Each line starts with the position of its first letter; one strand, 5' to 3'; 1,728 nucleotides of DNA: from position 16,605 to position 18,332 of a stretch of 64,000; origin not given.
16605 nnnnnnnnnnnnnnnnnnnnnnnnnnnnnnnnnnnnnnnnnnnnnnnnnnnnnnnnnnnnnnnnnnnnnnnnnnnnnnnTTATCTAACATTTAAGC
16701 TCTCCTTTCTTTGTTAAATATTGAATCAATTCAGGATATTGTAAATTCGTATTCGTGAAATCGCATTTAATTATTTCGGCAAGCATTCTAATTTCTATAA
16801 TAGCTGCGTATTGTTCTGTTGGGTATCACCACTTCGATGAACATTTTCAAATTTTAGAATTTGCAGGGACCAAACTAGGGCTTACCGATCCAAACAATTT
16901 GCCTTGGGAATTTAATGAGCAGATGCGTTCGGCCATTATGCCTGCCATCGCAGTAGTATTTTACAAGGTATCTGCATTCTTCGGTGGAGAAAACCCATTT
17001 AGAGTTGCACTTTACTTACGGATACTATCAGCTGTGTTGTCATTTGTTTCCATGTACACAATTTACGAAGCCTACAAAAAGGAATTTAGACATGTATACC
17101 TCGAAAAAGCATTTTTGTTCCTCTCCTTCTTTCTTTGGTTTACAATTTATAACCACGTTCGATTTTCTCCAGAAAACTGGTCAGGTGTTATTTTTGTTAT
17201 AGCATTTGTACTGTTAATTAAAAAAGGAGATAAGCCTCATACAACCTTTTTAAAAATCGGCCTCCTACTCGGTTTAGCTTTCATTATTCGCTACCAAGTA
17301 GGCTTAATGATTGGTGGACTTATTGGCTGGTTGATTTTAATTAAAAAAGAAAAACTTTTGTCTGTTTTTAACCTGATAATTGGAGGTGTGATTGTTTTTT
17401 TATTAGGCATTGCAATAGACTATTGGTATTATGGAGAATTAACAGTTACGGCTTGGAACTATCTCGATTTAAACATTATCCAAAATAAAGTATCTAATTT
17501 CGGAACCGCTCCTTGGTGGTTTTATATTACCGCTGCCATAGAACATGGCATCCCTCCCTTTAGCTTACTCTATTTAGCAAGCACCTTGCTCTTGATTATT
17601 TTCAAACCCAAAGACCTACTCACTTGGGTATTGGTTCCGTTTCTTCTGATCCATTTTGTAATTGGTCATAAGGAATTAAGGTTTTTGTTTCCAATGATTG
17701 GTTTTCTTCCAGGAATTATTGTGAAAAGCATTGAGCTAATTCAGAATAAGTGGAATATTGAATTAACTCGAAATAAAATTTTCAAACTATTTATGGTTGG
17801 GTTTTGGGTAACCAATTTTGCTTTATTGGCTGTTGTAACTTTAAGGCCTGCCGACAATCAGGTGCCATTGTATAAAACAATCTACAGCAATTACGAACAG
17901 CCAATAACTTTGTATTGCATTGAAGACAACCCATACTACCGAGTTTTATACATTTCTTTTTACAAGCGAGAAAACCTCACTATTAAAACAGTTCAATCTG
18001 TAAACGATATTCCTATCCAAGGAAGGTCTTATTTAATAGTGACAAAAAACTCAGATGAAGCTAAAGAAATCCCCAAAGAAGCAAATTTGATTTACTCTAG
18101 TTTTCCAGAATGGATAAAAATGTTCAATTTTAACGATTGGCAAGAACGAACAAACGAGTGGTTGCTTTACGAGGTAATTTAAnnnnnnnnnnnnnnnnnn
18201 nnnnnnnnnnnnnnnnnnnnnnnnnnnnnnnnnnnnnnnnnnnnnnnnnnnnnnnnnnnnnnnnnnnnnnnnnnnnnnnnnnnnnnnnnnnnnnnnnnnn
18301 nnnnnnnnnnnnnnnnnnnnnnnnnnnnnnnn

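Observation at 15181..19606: AT-rich module: CotH-like kinase plus GT22 (ALG9/PIG-B-like) plus GT39 (ArnT/PMT-like) mannosyltransferases downstream of a T9SS adhesin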

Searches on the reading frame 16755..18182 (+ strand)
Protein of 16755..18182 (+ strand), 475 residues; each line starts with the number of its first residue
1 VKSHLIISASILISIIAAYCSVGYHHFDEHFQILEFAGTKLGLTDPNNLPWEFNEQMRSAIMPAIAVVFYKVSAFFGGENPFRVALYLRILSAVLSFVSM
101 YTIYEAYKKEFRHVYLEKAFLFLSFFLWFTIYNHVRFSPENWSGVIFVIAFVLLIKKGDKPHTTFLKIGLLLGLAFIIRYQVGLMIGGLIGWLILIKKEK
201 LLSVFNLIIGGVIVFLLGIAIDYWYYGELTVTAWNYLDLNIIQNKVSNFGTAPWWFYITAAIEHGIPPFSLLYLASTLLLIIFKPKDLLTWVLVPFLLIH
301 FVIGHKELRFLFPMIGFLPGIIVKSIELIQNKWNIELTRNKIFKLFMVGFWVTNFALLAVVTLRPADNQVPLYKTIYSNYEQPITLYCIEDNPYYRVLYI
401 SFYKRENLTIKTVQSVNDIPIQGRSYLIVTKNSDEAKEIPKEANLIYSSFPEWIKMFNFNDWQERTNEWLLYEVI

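Call 3: search_protein_families(library=pfam, proteins=[window:16755-18182:+], max_evalue=0.01)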
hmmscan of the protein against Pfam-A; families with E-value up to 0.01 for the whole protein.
window:16755-18182:+ (475 aa): 2 families
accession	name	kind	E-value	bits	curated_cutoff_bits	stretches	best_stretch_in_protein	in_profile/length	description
PF03901.23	Glyco_transf_22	-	9.2e-40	137.5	23.8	1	11-362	7-363/414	Alg9-like mannosyltransferase family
PF13231.12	PMT_2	-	6.4e-06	26.9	26.1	1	88-219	24-155/160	Dolichyl-phosphate-mannose-protein mannosyltransferase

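Call 6: search_protein_families(library=ncbifam, proteins=[window:16755-18182:+], max_evalue=1)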
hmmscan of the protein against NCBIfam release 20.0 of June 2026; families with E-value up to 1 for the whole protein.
window:16755-18182:+ (475 aa): 1 family
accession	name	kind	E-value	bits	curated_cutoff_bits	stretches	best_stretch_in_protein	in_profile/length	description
NF047440.1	LA3751_2_3_fam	subfamily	0.02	13.7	200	1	67-383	83-409/460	LA_3751/LA_3752 family putative glycosyltransferase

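Call 17: find_homologous_proteins(query=window:16755-18182:+, max_evalue=0.00001)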
Query window:16755-18182:+ (475 aa): 311 proteins with E <= 0.00001 among 8000 candidates; the best 120 are listed.
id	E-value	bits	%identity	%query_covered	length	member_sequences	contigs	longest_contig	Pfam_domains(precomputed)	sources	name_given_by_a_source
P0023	4.2e-155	536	51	97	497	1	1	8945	PF03901.24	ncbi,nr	ncbi:hypothetical protein JYT51_01495 [Candidatus Amoebophilus asiaticus]|nr:hypothetical protein [C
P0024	1.1e-154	534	50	98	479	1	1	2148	PF03901.24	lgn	-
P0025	5.1e-153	529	52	100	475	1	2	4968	PF03901.24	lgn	-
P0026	7.0e-153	528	52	100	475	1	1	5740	PF03901.24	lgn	-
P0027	7.2e-152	525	52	100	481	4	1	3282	PF03901.24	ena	-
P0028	2.7e-151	523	52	97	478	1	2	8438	PF03901.24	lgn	-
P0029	1.4e-150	521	52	100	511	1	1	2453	PF03901.24,PF19992.5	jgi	jgi:GPI mannosyltransferase 3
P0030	3.3e-150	520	52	100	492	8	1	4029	PF03901.24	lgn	-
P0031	6.6e-150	519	51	100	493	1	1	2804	PF03901.24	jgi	jgi:phosphatidylinositol glycan class B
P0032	1.7e-149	517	51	100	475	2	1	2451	PF03901.24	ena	-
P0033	1.8e-149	517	51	100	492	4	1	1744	PF03901.24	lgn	-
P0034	2.2e-149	517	51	100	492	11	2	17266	PF03901.24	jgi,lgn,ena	jgi:phosphatidylinositol glycan class B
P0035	3.0e-149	516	48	100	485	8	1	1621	PF03901.24,PF13231.13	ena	-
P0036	1.0e-148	515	51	100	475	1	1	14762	PF03901.24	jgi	jgi:phosphatidylinositol glycan class B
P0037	2.2e-148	514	52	97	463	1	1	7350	PF03901.24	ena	-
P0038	2.7e-148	513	52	100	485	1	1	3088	PF03901.24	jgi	jgi:phosphatidylinositol glycan class B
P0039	1.8e-147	511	51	100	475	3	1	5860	PF03901.24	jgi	jgi:phosphatidylinositol glycan class B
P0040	5.3e-147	509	52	100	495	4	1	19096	PF03901.24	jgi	jgi:GPI mannosyltransferase 3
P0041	6.3e-147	509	52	100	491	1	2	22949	PF03901.24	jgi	jgi:phosphatidylinositol glycan class B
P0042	6.4e-147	509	51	100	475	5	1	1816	PF03901.24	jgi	jgi:GPI mannosyltransferase 3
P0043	8.0e-147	508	53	97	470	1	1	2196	PF03901.24,PF13231.13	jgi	jgi:hypothetical protein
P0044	1.8e-146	507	49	97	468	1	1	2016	PF03901.24,PF13231.13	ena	-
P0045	1.8e-146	507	50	100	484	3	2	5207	PF03901.24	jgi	jgi:phosphatidylinositol glycan class B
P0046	2.3e-146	507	50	98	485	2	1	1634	PF03901.24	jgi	-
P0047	3.7e-146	506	51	100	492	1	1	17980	PF03901.24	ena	-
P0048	4.2e-146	506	50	99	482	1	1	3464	PF03901.24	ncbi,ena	-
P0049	5.2e-146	506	51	98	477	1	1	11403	PF03901.24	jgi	jgi:GPI mannosyltransferase 3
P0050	5.2e-146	506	50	97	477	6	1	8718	PF03901.24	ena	-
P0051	1.2e-145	504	52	98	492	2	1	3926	PF03901.24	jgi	jgi:GPI mannosyltransferase 3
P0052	1.8e-145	504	51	100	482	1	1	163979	PF03901.24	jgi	jgi:phosphatidylinositol glycan class B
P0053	1.9e-145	504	48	100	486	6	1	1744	PF03901.24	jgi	jgi:phosphatidylinositol glycan class B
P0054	2.2e-145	504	52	98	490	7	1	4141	PF03901.24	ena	-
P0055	4.4e-145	503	51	100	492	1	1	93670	PF03901.24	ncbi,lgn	ncbi:MAG: hypothetical protein WA816_08510 [Bacteroidales bacterium]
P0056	6.2e-145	502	52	97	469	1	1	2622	PF03901.24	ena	-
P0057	1.2e-144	501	48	100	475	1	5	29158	PF03901.24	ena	-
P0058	1.2e-144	501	51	100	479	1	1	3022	PF03901.24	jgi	jgi:GPI mannosyltransferase 3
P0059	2.0e-144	500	50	97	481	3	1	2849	PF03901.24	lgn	-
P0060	3.0e-144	500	50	100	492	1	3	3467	PF03901.24,PF19992.5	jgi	-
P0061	6.2e-144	499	50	100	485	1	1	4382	PF03901.24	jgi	jgi:hypothetical protein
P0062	1.3e-143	498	50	100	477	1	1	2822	PF03901.24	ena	-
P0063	1.4e-143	498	50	100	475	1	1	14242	PF03901.24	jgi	jgi:GPI mannosyltransferase 3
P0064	2.4e-143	497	49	100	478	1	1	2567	PF03901.24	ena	-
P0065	2.8e-143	497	49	97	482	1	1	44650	PF03901.24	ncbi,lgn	-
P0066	5.2e-143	496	50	97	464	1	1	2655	PF03901.24,PF13231.13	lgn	-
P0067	2.5e-142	494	49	96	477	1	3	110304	PF03901.24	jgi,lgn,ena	-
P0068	2.5e-142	494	50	100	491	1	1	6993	PF03901.24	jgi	jgi:GPI mannosyltransferase 3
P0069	5.1e-142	493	47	100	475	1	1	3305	PF03901.24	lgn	-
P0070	1.6e-141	491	49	99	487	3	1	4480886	PF03901.24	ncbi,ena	-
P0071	4.1e-141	490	49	98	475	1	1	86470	PF03901.24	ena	-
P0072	5.3e-141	489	48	98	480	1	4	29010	PF03901.24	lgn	-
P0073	8.0e-141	489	49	100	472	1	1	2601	PF03901.24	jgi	-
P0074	1.0e-140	488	50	97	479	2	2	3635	PF03901.24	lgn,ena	-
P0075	1.1e-140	488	47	100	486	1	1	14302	PF03901.24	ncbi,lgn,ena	-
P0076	1.2e-140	488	49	98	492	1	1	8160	PF03901.24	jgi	jgi:GPI mannosyltransferase 3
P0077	3.9e-140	486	47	100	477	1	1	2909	PF03901.24,PF13231.13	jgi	jgi:phosphatidylinositol glycan class B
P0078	2.1e-139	484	47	97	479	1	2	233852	PF03901.24,PF13231.13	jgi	-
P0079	2.4e-139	484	48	98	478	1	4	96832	PF03901.24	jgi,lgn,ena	-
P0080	5.8e-139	482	48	98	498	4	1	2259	PF03901.24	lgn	-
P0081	9.2e-139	482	47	96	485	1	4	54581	PF03901.24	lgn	-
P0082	1.7e-138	481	49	100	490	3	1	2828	PF03901.24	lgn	-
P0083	3.2e-138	480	47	99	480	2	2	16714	PF03901.24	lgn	-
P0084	6.1e-138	479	47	99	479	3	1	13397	PF03901.24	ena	-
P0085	2.7e-137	477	49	97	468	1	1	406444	PF03901.24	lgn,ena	-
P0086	5.1e-137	476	48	100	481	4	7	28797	PF03901.24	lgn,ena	-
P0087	6.2e-137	476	46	100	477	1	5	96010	PF03901.24,PF13231.13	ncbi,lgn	-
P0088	1.6e-136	474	52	92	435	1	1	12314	PF03901.24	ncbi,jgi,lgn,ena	jgi:phosphatidylinositol glycan class B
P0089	2.1e-136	474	47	99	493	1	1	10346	PF03901.24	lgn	-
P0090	6.7e-136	472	48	98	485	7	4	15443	PF03901.24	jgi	jgi:phosphatidylinositol glycan class B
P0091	7.9e-136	472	48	100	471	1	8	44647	PF03901.24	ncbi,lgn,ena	-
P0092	2.3e-135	471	48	100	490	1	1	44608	PF03901.24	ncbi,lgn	-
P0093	2.5e-135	470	47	98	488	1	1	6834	PF03901.24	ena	-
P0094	1.4e-134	468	46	98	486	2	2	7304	PF03901.24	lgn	-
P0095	1.5e-134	468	47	100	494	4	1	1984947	PF03901.24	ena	-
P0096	1.5e-134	468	47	99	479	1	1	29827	PF03901.24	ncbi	-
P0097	1.8e-134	468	47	96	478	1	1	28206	PF03901.24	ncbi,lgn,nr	ncbi:MAG: hypothetical protein HXX09_06115 [Bacteroidetes bacterium]|nr:hypothetical protein [Bacter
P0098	3.9e-134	467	47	98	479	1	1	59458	PF03901.24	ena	-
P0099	4.6e-134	466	48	96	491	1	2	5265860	PF03901.24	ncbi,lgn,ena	-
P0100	7.2e-134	466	46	99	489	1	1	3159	PF03901.24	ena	-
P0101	1.5e-132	461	47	98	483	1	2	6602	PF03901.24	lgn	-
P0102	1.9e-132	461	47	99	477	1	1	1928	PF03901.24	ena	-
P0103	2.4e-132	461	46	98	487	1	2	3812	PF03901.24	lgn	-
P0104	6.2e-132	459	45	100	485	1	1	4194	PF03901.24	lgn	-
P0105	1.2e-131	458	49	96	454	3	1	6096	PF03901.24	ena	-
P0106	8.9e-130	452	46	99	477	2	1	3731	PF03901.24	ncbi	-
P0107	1.9e-129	451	46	97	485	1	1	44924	PF03901.24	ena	-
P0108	1.0e-128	449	43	99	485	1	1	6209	PF03901.24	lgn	-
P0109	2.7e-128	447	48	97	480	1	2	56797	PF03901.24,PF13231.13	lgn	-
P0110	5.7e-128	446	44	98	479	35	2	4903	PF03901.24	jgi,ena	-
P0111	1.1e-127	445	45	97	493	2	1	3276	PF03901.24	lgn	-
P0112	1.4e-127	445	46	96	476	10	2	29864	PF03901.24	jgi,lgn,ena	-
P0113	7.5e-127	443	46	98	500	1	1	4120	PF03901.24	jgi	jgi:GPI mannosyltransferase 3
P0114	7.9e-127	442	45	100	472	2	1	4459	PF03901.24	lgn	-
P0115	1.7e-126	441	43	99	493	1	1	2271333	PF03901.24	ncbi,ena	-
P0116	1.9e-126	441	45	100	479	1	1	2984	PF03901.24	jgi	jgi:phosphatidylinositol glycan class B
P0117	2.6e-126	441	45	100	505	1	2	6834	PF03901.24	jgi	-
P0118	4.1e-126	440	43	100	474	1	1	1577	PF03901.24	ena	-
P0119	2.2e-125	438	46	98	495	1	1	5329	PF03901.24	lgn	-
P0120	5.5e-125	436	42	100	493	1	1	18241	PF03901.24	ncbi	-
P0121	7.5e-125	436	44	100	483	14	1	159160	PF03901.24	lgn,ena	-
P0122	8.1e-125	436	44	99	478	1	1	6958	PF03901.24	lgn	-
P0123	4.9e-124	433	44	97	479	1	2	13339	PF03901.24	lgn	-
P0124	9.3e-124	432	41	98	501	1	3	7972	PF03901.24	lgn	-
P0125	1.2e-123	432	46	98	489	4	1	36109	PF03901.24,PF13231.13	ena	-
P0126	1.7e-123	431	46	97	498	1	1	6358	PF03901.24,PF13231.13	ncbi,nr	ncbi:MAG: glycosyltransferase family 39 protein [Flavobacteriales bacterium]|nr:glycosyltransferase 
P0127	3.2e-123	431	43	97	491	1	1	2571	PF03901.24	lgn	-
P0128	1.8e-122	428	43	98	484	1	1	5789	PF03901.24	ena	-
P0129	6.9e-122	426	44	99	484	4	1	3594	PF03901.24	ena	-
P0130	1.2e-121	425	44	99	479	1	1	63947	PF03901.24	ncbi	ncbi:MAG: hypothetical protein ACKOXB_02490 [Flavobacteriales bacterium]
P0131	2.2e-121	424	44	100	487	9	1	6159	PF03901.24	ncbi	-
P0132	2.7e-121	424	46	89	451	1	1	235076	PF03901.24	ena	-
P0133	3.9e-121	424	43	98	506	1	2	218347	PF03901.24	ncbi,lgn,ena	-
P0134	5.5e-121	423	43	100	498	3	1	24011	PF03901.24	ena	-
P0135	6.2e-121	423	43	98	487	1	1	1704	PF03901.24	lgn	-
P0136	2.3e-120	421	41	100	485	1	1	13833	PF03901.24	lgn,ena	-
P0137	1.8e-119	418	44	98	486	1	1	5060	PF03901.24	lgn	-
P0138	1.2e-118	415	42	100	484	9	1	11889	PF03901.24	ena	-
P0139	1.4e-118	415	45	100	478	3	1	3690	PF03901.24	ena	-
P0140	3.4e-118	414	41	100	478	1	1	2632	PF03901.24,PF13231.13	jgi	jgi:phosphatidylinositol glycan class B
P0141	1.2e-117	412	45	98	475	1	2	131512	PF03901.24,PF13231.13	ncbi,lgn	-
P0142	1.2e-116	409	40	99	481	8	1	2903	PF03901.24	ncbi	-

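Call 19: find_related_loci(query=A2, collection=genome_contigs, flank=10000)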
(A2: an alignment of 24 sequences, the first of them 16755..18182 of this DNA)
Query A2 (475 aa) in genome_contigs; peptide patterns used: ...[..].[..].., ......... (x = any residue, [..] = any of these).
599 stretches matched a pattern (row limit reached: there are more); 536 encode a relative of the query (tblastn E <= 1e-3); the best 80 are kept; 80 distinct loci.
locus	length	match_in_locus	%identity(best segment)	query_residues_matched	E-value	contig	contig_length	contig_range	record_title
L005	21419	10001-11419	52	1-474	1e-150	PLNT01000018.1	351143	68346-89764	MAG: Bacteroidales bacterium isolate fen_974 73.20120800_E1X.13_contig_404, whole genome shotgun sequence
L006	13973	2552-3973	51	1-474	1e-149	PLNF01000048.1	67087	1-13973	MAG: Bacteroidales bacterium isolate fen_976 73.20120800_E2D.36_contig_29, whole genome shotgun sequence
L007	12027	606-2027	51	1-474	1e-146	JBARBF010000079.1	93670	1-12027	MAG: Bacteroidales bacterium isolate MFD05764_ilm_asm_bin327 k127_106118, whole genome shotgun sequence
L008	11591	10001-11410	47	2-474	2e-146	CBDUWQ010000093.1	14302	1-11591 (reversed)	MAG TPA_asm: uncultured Bacteroidales bacterium isolate SRR22302365_concoct_80 genome assembly, contig: ERZ25074835.2765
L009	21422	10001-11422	52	1-474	1e-143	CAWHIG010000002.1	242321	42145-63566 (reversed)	MAG: uncultured Bacteroidales bacterium isolate MFD01872.bin.3.201 genome assembly, contig: contig_123651, whole genome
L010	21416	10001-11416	45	1-474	4e-143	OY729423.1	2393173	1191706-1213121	MAG: uncultured Polaribacter sp. isolate 00e718fe-ce06-41ab-ac6c-83a9cb81e191 genome assembly, chromosome: 1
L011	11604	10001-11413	50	1-474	1e-142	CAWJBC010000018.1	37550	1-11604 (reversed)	MAG: uncultured Bacteroidales bacterium isolate MFD04716.bin.1.251 genome assembly, contig: contig_77645, whole genome s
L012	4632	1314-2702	50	12-474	9e-141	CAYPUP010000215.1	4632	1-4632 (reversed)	MAG TPA_asm: uncultured Ignavibacteriales bacterium isolate SRP118108_co4_313 genome assembly, contig: NODE_23305_length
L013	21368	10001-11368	48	21-474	6e-137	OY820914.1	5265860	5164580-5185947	MAG: Bacteroidales bacterium isolate 29af8000-aa9b-4969-9261-ea2c593eb5de genome assembly, chromosome: 1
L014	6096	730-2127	49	6-474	2e-133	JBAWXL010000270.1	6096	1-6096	MAG: Bacteroidota bacterium isolate ELA062 MAG062_270, whole genome shotgun sequence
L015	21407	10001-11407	45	1-474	2e-132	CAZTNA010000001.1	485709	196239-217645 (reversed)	MAG TPA_asm: uncultured Chitinophaga sp. isolate SRP189682_co1_341 genome assembly, contig: NODE_1_length_485709_cov_10.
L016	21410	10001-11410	44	6-474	2e-129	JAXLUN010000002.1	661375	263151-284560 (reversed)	MAG: Chitinophagales bacterium isolate STL-BAC31 C1.111.fa-2, whole genome shotgun sequence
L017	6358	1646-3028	46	15-474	9e-129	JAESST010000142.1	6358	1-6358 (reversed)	MAG: Flavobacteriales bacterium isolate NORP294 CoAssembly_1222502, whole genome shotgun sequence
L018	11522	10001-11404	44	7-474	2e-128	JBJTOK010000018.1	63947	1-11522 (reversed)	MAG: Flavobacteriales bacterium isolate samp_4449_VAMB_700 samp_4449_460019, whole genome shotgun sequence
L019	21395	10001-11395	42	10-474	6e-126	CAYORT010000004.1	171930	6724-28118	MAG TPA_asm: uncultured Chryseobacterium sp. isolate SRP278252_co3_56 genome assembly, contig: NODE_51_length_171930_cov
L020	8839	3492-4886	43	10-474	1e-125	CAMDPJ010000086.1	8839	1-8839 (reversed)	MAG: Chryseobacterium gleum isolate TH-11nov19-287 genome assembly, contig: TH-11nov19-C19883, whole genome shotgun sequ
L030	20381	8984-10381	43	10-474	3e-118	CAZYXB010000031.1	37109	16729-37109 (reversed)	MAG TPA_asm: uncultured Acidobacteriota bacterium isolate SRP192927_co6_641 genome assembly, contig: NODE_1874_length_37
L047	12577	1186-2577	42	13-474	8e-107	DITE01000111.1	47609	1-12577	MAG TPA_asm: Bacteroidales bacterium UBA6192 UBA6192_contig_51450, whole genome shotgun sequence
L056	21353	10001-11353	38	17-472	8e-98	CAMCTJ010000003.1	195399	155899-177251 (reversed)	MAG: Bdellovibrio sp. ZAP7 isolate MsE-30jul19-49 genome assembly, contig: MsE-30jul19-C64, whole genome shotgun sequenc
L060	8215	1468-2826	37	15-472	1e-94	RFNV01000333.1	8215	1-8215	MAG: Proteobacteria bacterium isolate LLD_334 Lanier.contig49836.8215bp, whole genome shotgun sequence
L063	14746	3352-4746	38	7-465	4e-91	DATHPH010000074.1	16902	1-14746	MAG TPA_asm: Cytophagaceae bacterium isolate SMAG_U12705 k141_2402159, whole genome shotgun sequence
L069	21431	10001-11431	37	1-474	4e-88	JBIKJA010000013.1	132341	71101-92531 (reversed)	MAG: Crocinitomix sp. isolate ME2014-06-18_3300034117_group5_bin162 Rohwer_bin672_scaffold_39_c1, whole genome shotgun s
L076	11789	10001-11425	36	2-475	4e-85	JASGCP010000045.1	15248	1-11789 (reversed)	MAG: Phycisphaerales bacterium isolate MAG08 NODE_1738_length_15248_cov_49.906799, whole genome shotgun sequence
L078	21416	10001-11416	37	10-474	6e-84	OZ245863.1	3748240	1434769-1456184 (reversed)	MAG: Bacteroidia bacterium isolate 862c75a2-6996-4fe0-bbec-c80beff68386 genome assembly, chromosome: 1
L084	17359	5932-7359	35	9-474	5e-82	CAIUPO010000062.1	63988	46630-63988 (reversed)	MAG: uncultured Bacteroidetes bacterium isolate Umea_bin-09912 genome assembly, contig: bin-09912:062/146, whole genome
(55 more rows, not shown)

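Call 31: search_solved_structures(query=window:16755-18182:+, max_evalue=1, show_alignments=1)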
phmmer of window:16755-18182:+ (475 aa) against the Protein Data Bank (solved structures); distinct sequences matched with E-value up to 1: 0.
